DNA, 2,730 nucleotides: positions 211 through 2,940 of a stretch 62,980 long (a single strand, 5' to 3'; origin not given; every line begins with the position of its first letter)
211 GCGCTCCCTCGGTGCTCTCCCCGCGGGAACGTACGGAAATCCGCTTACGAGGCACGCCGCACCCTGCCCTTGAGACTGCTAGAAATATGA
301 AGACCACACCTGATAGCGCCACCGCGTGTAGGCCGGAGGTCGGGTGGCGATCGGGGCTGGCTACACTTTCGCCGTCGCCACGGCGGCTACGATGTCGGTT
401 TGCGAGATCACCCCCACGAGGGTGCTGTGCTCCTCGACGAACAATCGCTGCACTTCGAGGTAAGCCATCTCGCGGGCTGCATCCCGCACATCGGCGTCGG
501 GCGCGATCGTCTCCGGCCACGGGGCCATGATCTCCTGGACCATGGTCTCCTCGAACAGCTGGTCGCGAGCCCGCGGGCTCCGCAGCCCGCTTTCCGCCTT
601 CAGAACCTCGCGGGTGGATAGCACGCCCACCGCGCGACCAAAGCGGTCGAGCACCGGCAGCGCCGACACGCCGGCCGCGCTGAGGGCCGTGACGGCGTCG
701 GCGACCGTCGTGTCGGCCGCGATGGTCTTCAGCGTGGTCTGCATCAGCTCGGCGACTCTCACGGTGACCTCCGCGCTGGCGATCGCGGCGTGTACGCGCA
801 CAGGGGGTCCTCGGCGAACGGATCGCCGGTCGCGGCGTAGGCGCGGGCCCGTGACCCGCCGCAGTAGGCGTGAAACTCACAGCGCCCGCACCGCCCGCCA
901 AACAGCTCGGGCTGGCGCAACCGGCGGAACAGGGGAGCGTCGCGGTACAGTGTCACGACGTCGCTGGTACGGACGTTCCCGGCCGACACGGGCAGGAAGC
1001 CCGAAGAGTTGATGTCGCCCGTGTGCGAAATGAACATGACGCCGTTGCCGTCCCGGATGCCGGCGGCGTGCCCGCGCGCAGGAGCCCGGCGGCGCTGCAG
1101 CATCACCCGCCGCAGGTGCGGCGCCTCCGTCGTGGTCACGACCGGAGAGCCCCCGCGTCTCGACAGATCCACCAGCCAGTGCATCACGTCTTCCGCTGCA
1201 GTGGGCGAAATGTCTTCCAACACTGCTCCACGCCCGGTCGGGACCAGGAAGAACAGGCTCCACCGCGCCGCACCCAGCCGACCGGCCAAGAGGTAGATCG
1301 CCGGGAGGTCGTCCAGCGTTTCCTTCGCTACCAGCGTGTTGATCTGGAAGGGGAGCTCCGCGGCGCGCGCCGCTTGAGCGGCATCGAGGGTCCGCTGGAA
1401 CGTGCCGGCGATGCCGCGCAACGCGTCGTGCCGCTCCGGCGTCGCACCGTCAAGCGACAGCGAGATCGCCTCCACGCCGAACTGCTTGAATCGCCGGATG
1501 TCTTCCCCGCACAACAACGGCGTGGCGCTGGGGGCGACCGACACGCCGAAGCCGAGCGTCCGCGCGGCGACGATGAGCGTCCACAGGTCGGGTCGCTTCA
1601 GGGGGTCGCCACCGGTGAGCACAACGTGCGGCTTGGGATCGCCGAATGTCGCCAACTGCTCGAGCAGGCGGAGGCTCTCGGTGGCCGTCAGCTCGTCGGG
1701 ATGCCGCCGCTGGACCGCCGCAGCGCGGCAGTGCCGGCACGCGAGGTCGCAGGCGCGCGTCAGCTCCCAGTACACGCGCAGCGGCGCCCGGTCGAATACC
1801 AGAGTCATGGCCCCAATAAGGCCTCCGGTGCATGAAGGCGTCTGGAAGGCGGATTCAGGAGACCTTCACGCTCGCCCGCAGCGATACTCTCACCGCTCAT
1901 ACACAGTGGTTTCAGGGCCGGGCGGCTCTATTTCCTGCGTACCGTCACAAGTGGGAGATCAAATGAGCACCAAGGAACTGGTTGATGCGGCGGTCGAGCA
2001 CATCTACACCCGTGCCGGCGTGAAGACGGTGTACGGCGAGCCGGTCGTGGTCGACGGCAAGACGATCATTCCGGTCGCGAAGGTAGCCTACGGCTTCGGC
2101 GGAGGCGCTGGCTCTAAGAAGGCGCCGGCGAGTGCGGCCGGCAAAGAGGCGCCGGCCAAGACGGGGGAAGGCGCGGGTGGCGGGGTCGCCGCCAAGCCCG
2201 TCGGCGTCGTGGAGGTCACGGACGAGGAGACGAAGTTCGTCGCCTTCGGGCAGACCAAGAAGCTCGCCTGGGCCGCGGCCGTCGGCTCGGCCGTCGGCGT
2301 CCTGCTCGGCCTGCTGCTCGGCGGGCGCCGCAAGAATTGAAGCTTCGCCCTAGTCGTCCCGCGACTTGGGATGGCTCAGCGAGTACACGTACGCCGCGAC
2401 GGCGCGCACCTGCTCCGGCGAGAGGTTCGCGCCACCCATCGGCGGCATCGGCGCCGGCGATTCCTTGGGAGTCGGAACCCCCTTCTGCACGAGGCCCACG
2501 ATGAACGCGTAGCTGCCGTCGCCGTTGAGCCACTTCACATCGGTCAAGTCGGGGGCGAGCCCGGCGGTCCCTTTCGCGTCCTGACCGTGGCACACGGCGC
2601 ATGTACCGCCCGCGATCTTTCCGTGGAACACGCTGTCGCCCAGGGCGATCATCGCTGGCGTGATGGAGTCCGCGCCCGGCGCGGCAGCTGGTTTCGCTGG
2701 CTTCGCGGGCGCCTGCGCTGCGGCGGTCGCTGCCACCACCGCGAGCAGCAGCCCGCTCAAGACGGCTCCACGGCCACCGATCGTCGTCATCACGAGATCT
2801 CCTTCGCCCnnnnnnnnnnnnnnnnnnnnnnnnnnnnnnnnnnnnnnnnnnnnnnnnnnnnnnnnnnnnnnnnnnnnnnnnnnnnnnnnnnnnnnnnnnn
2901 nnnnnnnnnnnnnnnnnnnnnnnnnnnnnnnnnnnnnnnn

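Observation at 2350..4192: Fused monoheme cytochrome-porin (Cyc2/Cyt572-like) plus a downstream soluble cytochrome c: candidate outer-membrane electron conduit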

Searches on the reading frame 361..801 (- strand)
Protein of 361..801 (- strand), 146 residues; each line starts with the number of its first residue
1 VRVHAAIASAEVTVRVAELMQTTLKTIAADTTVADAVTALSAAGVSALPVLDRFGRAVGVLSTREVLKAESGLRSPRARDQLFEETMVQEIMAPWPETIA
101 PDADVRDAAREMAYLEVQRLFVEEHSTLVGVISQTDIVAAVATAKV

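Call 3: search_protein_families(library=pfam, proteins=[window:361-801:-], max_evalue=0.1)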
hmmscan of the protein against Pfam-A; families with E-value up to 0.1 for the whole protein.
window:361-801:- (146 aa): 1 family
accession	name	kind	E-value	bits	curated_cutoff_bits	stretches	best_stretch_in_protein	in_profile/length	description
PF00571.33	CBS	-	8e-22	77.8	24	2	16-70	1-55/57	CBS domain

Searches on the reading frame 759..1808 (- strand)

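Call 3: search_protein_families(library=pfam, proteins=[window:759-1808:-], max_evalue=0.1)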
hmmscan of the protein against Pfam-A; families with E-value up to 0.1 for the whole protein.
window:759-1808:- (349 aa): 2 families
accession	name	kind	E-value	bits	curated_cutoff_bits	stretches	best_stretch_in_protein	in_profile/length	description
PF04055.27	Radical_SAM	-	3.9e-22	79.6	29.5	1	15-173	2-164/166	Radical SAM superfamily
PF13353.11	Fer4_12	-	0.014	16.2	22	1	18-72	13-66/137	4Fe-4S single cluster domain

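Call 4: search_protein_families(library=ncbifam, proteins=[window:759-1808:-], max_evalue=0.1)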
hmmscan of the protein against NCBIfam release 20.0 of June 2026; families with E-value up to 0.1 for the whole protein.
window:759-1808:- (349 aa): 56 families (the best 25 are shown)
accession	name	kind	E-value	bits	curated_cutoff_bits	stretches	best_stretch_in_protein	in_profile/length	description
TIGR04053.2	TIGR04053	equivalog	1.5e-133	445.6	395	2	5-242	3-239/366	TIGR04053 family radical SAM/SPASM domain-containing protein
TIGR04545.1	rSAM_ahbD_hemeb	equivalog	5.9e-90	302.1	500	1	12-341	2-339/339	heme b synthase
TIGR04055.1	rSAM_NirJ2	equivalog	5.4e-55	187.2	500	1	12-340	2-325/326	putative heme d1 biosynthesis radical SAM protein NirJ2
TIGR04051.1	rSAM_NirJ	equivalog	3.7e-46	157.7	515.45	1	12-339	4-348/354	heme d1 biosynthesis radical SAM protein NirJ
TIGR04546.1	rSAM_ahbC_deAc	equivalog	1.9e-41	142.2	650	1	5-340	35-386/390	12,18-didecarboxysiroheme deacetylase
TIGR04347.1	pseudo_SAM_Halo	equivalog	3.9e-41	141.6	525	2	12-217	40-243/390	TIGR04347 family pseudo-SAM/SPASM protein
TIGR03962.1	mycofact_rSAM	equivalog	2.5e-38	132.1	265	1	8-340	10-334/339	mycofactocin radical SAM maturase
TIGR04054.1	rSAM_NirJ1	equivalog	1.6e-37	129.1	650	1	12-340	38-383/387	putative heme d1 biosynthesis radical SAM protein NirJ1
TIGR03913.1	rad_SAM_trio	equivalog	2.2e-33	115.4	591.75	1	8-339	17-354/477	GDL motif peptide-associated radical SAM/SPASM maturase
TIGR02109.1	PQQ_syn_pqqE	equivalog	6.1e-33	114.2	381.35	2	8-182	5-176/358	pyrroloquinoline quinone biosynthesis protein PqqE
NF045574.1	sacti_mat_StsB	exception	1.1e-29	103.6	625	1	11-329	97-405/466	StsB family radical SAM/SPASM domain sactipeptide maturase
TIGR04303.1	GeoRSP_rSAM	equivalog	2e-29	103.2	400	1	7-337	2-324/325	GeoRSP system radical SAM/SPASM protein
TIGR04103.1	rSAM_nif11_3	equivalog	2.3e-26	92.3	725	1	13-319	8-324/412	nif11-class peptide radical SAM maturase 3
TIGR04133.1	rSAM_w_lipo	hypoth_equivalog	4.7e-26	91.5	425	1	11-319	25-330/350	TIGR04133 family radical SAM/SPASM protein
TIGR04340.1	rSAM_ACGX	hypoth_equivalog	2.1e-24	86.4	400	2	13-203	6-196/341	radical SAM/SPASM domain protein, ACGX system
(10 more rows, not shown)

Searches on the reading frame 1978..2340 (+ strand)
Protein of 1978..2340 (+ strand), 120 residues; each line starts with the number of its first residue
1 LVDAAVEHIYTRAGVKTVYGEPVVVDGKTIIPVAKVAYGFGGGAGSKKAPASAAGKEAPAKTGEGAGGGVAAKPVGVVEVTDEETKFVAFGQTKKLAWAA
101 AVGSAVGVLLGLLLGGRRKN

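Call 3: search_protein_families(library=pfam, proteins=[window:1978-2340:+], max_evalue=0.1)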
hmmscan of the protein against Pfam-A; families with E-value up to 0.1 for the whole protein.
window:1978-2340:+ (120 aa): 1 family
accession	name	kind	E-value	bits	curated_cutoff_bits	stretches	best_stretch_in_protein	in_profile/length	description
PF09579.15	Spore_YtfJ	-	2.5e-11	44.1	25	1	25-93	4-66/81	Sporulation protein YtfJ (Spore_YtfJ)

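Call 4: search_protein_families(library=ncbifam, proteins=[window:1978-2340:+], max_evalue=0.1)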
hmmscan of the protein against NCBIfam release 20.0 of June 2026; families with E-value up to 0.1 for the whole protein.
window:1978-2340:+ (120 aa): 1 family
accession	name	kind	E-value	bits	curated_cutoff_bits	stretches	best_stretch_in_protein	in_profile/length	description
TIGR02874.1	spore_ytfJ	equivalog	5.6e-12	46.1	116.3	1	2-94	8-101/125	GerW family sporulation protein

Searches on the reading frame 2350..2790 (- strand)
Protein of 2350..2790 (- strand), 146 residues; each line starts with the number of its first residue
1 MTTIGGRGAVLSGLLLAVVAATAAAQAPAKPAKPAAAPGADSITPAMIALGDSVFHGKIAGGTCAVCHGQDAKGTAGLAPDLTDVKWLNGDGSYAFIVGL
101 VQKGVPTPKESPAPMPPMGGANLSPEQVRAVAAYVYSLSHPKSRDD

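Call 3: search_protein_families(library=pfam, proteins=[window:2350-2790:-], max_evalue=0.1)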
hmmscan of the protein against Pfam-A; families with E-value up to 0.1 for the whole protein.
window:2350-2790:- (146 aa): 3 families
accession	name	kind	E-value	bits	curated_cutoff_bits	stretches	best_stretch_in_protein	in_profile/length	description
PF00034.26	Cytochrom_C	-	3.5e-10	41.5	21.3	1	63-138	11-89/90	Cytochrome c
PF13442.11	Cytochrome_CBB3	-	1.1e-09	38.9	27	1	63-135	13-68/68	Cytochrome C oxidase, cbb3-type, subunit III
PF13822.11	ACC_epsilon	-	0.071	14.2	25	0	15-36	18-39/60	Acyl-CoA carboxylase epsilon subunit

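Call 4: search_protein_families(library=ncbifam, proteins=[window:2350-2790:-], max_evalue=0.1)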
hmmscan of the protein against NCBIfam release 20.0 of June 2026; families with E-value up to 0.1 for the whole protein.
window:2350-2790:- (146 aa): 9 families
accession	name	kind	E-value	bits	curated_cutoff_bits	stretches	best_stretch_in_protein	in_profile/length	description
TIGR00782.1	ccoP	equivalog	1.8e-12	47.1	179.95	1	62-143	116-197/285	cytochrome-c oxidase, cbb3-type subunit III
TIGR04494.1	c550_PedF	equivalog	1.5e-06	28.2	122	1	62-137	60-129/133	cytochrome c-550 PedF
NF050122.1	bc1_QcrC_actin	exception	3.1e-06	26.7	200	1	14-139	11-118/253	cytochrome bc1 complex diheme cytochrome c subunit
NF011054.0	PRK14486.1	equivalog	6.2e-06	25.9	447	1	46-138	213-290/294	putative bifunctional cbb3-type cytochrome c oxidase subunit II/cytochrome c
NF052248.1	SorU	equivalog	0.00049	20.3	100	1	58-135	7-72/72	SorU family sulfite dehydrogenase c-type cytochrome subunit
NF045773.1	cytochro_C550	exception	0.00059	19.8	125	1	59-135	55-116/118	cytochrome c550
TIGR04485.1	thiosulf_SoxX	equivalog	0.0012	19.5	61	1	61-138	2-78/78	sulfur oxidation c-type cytochrome SoxX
NF045774.1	cytochro_C551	exception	0.004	17.1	118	1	57-85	43-69/110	cytochrome c551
TIGR02603.1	CxxCH_TIGR02603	domain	0.02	14.9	68.15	0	57-86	6-35/134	putative heme-binding domain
